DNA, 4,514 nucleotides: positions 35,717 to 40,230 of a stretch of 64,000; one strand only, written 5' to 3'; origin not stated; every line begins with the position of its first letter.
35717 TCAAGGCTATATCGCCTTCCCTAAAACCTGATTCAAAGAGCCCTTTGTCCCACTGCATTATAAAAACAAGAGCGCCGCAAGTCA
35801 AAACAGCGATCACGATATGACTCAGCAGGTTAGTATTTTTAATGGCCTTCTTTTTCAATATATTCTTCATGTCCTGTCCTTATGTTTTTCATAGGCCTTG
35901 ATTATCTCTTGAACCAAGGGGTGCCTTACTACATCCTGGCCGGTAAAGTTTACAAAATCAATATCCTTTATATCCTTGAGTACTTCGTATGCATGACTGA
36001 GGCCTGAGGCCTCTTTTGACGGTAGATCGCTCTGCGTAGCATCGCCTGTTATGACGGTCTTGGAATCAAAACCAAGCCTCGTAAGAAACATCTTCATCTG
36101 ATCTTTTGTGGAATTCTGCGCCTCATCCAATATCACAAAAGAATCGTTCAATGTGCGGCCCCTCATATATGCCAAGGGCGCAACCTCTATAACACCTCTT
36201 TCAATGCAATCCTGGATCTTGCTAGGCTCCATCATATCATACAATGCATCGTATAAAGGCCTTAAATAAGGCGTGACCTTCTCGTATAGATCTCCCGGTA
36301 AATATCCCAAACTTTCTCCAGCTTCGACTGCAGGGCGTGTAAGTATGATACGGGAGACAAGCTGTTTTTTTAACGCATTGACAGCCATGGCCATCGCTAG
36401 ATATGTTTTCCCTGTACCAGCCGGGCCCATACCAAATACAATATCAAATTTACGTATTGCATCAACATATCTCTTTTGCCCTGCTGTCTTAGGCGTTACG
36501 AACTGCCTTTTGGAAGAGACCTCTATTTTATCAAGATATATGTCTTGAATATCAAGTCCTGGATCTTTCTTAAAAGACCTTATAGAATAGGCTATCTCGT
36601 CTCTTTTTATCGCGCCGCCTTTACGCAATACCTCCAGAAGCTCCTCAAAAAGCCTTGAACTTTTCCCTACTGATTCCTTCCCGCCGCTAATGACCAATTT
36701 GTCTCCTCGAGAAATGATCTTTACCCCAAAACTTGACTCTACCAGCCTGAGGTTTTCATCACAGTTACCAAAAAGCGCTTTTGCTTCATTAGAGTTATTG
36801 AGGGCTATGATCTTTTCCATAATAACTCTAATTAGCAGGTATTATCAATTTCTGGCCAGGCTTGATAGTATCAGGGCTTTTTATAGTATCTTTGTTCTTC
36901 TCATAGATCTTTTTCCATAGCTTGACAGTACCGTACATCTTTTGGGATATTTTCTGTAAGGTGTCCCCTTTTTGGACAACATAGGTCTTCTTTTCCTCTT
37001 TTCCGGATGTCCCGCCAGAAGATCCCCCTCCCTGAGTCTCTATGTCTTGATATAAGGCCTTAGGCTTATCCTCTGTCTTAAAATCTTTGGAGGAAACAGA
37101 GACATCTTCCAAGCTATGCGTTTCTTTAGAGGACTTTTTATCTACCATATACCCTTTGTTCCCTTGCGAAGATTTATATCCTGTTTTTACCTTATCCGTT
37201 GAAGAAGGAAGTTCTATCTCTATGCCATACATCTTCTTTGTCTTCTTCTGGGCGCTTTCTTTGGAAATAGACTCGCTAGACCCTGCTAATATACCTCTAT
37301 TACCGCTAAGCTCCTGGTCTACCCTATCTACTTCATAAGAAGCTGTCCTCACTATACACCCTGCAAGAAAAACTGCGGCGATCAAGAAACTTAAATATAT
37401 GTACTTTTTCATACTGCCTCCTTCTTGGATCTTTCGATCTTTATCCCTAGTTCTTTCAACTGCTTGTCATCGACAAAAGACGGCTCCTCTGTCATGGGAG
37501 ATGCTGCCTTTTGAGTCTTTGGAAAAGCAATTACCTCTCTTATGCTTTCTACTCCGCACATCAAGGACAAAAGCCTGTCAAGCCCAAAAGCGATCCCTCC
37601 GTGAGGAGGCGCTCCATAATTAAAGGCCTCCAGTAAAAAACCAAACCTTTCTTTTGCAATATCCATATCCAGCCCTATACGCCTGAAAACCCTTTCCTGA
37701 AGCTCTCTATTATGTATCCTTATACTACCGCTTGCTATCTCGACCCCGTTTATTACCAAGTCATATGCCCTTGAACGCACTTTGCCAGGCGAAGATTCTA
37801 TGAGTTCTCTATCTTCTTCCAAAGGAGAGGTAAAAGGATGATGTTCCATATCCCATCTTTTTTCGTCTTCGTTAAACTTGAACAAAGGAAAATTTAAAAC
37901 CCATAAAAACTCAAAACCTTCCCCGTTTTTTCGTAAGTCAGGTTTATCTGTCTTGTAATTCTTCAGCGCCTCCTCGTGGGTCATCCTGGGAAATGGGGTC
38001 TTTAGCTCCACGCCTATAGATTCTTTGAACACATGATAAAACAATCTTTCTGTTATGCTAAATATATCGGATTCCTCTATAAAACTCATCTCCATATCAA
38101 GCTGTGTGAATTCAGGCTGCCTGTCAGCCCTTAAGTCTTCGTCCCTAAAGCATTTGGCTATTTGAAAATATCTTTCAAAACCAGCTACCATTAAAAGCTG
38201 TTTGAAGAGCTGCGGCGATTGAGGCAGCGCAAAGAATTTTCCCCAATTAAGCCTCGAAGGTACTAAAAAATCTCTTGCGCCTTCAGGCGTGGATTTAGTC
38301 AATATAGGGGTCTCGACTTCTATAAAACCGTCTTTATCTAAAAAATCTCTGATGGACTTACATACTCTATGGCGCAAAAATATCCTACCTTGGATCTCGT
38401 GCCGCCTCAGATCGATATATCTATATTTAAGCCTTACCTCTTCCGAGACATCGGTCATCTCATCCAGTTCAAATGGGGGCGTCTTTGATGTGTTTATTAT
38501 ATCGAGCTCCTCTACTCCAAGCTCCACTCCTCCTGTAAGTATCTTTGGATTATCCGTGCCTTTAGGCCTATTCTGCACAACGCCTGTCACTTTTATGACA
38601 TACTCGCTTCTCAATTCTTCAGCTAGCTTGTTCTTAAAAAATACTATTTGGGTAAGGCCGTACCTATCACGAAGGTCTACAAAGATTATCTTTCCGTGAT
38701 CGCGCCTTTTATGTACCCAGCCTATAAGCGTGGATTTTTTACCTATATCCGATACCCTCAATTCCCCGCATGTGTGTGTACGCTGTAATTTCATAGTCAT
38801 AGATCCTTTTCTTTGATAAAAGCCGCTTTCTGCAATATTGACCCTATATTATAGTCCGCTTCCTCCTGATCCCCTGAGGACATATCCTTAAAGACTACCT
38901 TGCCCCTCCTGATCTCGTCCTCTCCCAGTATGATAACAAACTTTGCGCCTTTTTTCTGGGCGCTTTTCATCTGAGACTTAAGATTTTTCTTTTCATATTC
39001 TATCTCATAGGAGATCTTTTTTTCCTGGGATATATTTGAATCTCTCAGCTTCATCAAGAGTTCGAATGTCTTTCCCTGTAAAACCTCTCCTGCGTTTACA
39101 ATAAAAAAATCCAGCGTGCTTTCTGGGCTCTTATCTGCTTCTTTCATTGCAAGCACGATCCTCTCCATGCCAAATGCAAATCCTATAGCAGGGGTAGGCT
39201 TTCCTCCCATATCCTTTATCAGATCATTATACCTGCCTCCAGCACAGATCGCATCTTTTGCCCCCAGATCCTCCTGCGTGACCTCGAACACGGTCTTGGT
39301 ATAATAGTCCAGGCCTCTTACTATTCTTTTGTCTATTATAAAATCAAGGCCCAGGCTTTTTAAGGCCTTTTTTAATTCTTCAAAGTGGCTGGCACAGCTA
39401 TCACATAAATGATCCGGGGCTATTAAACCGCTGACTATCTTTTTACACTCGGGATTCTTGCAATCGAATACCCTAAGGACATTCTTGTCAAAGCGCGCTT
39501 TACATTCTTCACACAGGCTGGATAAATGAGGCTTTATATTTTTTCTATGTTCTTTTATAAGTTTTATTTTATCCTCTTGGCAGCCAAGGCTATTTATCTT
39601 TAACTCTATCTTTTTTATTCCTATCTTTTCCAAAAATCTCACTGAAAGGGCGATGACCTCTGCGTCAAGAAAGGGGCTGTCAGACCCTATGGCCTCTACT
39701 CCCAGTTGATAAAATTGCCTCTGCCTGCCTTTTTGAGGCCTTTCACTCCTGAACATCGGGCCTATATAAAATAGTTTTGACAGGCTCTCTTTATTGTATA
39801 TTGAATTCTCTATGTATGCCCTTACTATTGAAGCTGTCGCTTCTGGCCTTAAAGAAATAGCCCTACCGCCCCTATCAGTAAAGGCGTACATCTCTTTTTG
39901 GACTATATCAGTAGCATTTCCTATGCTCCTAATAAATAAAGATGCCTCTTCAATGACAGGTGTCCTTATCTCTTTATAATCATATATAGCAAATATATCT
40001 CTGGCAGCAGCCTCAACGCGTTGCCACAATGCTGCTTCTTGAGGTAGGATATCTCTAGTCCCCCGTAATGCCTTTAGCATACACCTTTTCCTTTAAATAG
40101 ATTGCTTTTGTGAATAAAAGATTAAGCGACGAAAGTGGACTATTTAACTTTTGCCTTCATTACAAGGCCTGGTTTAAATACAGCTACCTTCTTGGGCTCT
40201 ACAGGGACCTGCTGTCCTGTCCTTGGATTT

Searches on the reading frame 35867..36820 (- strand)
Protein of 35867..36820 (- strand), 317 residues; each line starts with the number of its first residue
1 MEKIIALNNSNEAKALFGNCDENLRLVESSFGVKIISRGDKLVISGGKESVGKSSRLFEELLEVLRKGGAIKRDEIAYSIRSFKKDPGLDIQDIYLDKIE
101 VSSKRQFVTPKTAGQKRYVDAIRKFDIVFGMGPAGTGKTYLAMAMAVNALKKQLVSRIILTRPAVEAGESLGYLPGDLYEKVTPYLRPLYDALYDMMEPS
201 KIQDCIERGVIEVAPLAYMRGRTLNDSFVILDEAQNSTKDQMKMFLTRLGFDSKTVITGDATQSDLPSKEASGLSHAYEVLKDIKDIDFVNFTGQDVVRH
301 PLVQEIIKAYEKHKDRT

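Call 75: search_protein_families(library=pfam, max_evalue=0.00001, proteins=[window:35867-36820:-])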
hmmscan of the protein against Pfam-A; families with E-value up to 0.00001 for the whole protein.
window:35867-36820:- (317 aa): 2 families
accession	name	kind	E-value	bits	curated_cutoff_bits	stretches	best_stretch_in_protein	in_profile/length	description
PF02562.22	PhoH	-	7.1e-97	323.3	27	1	108-311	2-205/205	PhoH-like protein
PF13604.12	AAA_30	-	8.5e-07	29.3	27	1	113-264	4-128/191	AAA domain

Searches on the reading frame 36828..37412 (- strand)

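Call 75: search_protein_families(library=pfam, max_evalue=0.00001, proteins=[window:36828-37412:-])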
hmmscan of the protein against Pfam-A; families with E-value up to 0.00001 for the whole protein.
window:36828-37412:- (194 aa): 1 family
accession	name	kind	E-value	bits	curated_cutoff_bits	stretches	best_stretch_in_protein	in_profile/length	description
PF01476.26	LysM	-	4.9e-11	42.8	20.9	1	144-192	1-43/43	LysM domain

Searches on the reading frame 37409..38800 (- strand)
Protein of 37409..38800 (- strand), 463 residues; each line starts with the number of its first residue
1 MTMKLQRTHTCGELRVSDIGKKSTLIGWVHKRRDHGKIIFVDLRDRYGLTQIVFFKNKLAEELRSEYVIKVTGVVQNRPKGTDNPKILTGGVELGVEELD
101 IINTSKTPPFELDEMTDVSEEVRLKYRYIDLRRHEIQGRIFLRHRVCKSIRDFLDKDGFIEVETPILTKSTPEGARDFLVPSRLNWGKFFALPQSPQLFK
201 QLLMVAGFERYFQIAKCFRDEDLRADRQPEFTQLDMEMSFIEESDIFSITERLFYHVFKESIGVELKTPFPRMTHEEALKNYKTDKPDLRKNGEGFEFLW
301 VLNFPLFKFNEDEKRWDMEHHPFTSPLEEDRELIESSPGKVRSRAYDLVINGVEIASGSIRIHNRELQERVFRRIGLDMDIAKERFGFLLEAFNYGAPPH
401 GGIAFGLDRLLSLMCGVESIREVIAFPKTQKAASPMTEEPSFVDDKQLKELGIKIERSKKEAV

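Call 75: search_protein_families(library=pfam, max_evalue=0.00001, proteins=[window:37409-38800:-])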
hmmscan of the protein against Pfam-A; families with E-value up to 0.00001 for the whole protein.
window:37409-38800:- (463 aa): 2 families
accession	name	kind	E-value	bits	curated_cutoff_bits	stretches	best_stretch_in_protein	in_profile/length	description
PF00152.25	tRNA-synt_2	-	1.1e-123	412.6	25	1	119-430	1-308/308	tRNA synthetases class II (D, K and N)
PF01336.31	tRNA_anti-codon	-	2.8e-17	62.9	27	1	24-98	2-71/75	OB-fold nucleic acid binding domain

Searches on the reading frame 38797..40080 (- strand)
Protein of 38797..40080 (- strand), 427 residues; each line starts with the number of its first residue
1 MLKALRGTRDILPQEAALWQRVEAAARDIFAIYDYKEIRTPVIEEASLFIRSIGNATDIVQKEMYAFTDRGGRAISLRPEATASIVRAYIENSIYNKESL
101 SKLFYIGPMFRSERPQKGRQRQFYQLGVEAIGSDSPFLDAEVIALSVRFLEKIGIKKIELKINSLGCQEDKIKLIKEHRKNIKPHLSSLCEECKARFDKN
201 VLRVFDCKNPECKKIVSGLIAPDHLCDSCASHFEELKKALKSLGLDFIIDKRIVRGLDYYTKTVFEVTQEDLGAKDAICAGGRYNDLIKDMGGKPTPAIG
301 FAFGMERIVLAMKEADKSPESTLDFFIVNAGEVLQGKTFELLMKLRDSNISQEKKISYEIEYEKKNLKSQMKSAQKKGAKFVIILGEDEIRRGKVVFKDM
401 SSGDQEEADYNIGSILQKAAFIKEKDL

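Call 75: search_protein_families(library=pfam, max_evalue=0.00001, proteins=[window:38797-40080:-])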
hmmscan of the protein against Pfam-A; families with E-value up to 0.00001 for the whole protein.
window:38797-40080:- (427 aa): 4 families
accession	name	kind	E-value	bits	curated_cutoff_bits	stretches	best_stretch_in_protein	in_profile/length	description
PF13393.11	tRNA-synt_His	-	2.3e-50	172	25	1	7-308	1-308/308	Histidyl-tRNA synthetase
PF00587.30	tRNA-synt_2b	-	2.5e-16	60.7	29.3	1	65-314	1-177/179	tRNA synthetase class II core domain (G, H, P, S and T)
PF03129.25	HGTP_anticodon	-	1e-09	38.8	21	1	326-409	3-83/94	Anticodon binding domain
PF00152.25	tRNA-synt_2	-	2.3e-06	27.3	25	0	88-130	81-121/308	tRNA synthetases class II (D, K and N)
